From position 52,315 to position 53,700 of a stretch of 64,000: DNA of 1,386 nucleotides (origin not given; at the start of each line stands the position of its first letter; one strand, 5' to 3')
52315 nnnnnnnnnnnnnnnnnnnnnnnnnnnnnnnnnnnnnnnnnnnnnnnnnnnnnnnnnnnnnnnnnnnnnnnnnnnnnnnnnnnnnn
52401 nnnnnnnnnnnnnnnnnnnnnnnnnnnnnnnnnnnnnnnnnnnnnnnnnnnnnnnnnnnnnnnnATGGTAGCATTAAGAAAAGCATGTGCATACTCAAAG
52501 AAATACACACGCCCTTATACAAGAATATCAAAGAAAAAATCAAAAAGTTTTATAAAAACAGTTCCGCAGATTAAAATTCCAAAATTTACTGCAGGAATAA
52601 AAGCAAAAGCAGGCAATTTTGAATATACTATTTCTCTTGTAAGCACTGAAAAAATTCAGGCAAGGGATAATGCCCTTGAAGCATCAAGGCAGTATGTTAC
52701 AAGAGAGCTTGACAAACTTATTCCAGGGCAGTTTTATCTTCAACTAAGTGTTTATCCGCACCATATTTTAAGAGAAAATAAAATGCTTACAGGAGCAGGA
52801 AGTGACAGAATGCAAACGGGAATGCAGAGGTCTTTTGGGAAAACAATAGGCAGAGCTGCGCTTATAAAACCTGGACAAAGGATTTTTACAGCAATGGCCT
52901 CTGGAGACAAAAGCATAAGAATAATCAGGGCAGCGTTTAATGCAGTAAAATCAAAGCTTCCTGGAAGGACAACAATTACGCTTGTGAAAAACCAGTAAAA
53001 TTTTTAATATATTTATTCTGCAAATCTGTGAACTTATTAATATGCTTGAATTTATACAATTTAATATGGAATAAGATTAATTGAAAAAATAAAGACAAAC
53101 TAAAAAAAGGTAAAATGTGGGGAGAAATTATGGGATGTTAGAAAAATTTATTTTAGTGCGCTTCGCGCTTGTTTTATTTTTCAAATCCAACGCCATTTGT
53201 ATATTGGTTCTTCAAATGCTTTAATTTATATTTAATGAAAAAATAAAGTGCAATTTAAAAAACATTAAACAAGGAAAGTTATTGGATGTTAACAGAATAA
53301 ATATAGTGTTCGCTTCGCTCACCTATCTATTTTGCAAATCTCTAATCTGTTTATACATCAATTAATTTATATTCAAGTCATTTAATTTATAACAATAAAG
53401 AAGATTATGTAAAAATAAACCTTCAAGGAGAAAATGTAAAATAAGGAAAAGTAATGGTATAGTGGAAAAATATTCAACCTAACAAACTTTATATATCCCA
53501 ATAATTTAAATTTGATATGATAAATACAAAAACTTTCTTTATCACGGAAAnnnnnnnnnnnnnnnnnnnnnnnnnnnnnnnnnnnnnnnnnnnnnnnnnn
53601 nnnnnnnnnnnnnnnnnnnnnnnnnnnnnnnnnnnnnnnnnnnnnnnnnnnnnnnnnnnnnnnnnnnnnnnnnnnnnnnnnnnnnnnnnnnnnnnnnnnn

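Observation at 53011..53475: Head-to-tail arrays and a conserved subtype1-subtype2 dimer of the repeat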

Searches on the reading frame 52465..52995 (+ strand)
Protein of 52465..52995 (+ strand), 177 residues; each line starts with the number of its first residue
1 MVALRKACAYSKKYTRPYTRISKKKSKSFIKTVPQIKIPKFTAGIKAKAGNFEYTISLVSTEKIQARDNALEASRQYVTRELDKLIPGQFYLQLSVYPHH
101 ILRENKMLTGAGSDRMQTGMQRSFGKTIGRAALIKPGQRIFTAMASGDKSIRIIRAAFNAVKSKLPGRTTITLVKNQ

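Call 25: find_encoding_contigs(protein=window:52465-52995:+, flank=3000, max_places=10)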
Protein window:52465-52995:+ (177 aa): 24 contigs read that carry it; 9 places shown.
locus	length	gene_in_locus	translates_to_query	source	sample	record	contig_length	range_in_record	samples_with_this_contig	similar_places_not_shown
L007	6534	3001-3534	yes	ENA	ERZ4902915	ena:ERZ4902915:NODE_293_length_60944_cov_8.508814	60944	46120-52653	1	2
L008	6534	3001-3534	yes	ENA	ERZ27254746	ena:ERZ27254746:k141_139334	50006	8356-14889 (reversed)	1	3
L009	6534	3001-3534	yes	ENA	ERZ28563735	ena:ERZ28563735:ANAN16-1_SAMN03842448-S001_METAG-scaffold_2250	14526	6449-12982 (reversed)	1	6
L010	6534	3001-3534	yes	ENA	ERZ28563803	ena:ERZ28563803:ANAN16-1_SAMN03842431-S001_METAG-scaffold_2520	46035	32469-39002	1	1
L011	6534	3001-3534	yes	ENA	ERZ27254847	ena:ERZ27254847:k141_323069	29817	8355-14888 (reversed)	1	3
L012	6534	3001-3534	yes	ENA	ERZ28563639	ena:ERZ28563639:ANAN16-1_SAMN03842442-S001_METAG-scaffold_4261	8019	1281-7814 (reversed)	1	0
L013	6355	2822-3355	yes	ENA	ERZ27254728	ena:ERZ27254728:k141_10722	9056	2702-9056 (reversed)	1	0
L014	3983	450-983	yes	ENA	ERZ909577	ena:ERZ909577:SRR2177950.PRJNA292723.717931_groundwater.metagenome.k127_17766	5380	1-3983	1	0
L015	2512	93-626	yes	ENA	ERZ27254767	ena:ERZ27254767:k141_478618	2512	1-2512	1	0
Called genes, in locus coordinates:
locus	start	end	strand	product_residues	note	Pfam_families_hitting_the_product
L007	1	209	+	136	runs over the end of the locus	PF24709:DUF7670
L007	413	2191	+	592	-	PF18765:Polbeta (faint), PF01909:NTP_transf_2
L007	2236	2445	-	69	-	-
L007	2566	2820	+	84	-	PF01247:Ribosomal_L35Ae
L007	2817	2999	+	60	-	-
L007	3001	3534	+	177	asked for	PF00252:Ribosomal_L16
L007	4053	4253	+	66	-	-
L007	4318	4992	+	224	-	PF05014:Nuc_deoxyrib_tr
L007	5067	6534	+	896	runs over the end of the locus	PF01326:PPDK_N, PF00391:PEP-utilizers, PF02896:PEP-utilizers_C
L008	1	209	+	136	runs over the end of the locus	PF24709:DUF7670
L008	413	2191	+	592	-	PF18765:Polbeta (faint), PF01909:NTP_transf_2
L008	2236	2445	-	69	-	-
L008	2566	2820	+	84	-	PF01247:Ribosomal_L35Ae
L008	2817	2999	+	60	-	-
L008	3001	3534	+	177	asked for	PF00252:Ribosomal_L16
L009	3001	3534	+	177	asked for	PF00252:Ribosomal_L16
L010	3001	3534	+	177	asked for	PF00252:Ribosomal_L16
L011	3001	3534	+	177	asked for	PF00252:Ribosomal_L16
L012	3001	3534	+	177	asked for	PF00252:Ribosomal_L16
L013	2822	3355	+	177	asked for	PF00252:Ribosomal_L16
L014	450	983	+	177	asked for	PF00252:Ribosomal_L16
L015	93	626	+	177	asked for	PF00252:Ribosomal_L16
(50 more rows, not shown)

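Call 67: find_related_loci(query=window:52465-52995:+, collection=metagenome_contigs, flank=2500)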
Query window:52465-52995:+ (177 aa) in metagenome_contigs; peptide patterns used: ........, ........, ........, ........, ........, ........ (x = any residue, [..] = any of these).
599 stretches matched a pattern (row limit reached: there are more); 436 encode a relative of the query (tblastn E <= 1e-3); the best 80 are kept; 80 distinct loci.
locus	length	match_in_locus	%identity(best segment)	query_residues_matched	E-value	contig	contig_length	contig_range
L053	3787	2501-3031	67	1-175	1e-74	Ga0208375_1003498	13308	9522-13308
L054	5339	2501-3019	65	1-171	2e-72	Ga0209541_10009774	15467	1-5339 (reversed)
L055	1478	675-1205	67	1-175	4e-75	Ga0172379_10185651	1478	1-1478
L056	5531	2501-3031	67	1-175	3e-71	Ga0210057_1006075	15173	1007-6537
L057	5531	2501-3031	67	1-175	3e-71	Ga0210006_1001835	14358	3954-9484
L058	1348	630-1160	62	1-175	3e-74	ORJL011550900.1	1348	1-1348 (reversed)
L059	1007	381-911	59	1-175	1e-75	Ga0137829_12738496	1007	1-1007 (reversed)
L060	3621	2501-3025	66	1-173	8e-70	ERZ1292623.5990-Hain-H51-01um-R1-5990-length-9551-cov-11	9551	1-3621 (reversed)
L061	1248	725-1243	64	1-171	3e-74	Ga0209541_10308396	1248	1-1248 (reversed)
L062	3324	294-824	60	1-175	6e-68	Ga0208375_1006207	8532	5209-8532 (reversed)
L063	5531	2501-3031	58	1-175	5e-67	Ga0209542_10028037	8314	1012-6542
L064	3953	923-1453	59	1-175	6e-67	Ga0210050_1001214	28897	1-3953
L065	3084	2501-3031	60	1-175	4e-67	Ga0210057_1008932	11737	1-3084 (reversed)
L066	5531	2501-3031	58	1-175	5e-67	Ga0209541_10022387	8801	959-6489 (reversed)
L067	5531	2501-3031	58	1-175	4e-67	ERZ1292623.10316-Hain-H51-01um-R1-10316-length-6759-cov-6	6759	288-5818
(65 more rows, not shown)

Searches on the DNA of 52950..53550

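Call 74: search_rna_families(source=window, start=52950, end=53550, threshold=evalue, max_evalue=1)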
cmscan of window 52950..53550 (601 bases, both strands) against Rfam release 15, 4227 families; matches with E-value up to 1: 2.
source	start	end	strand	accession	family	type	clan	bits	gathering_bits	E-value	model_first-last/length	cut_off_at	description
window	53138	53179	+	RF02721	sca_ncR26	Gene; snRNA; snoRNA; scaRNA;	-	23.6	37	0.18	1-68/68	no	Small Cajal body specific RNA ncR26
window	53113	53179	-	RF01219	snoR100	Gene; snRNA; snoRNA; HACA-box;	-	19.1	50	0.39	1-116/116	no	Small nucleolar RNA snoR100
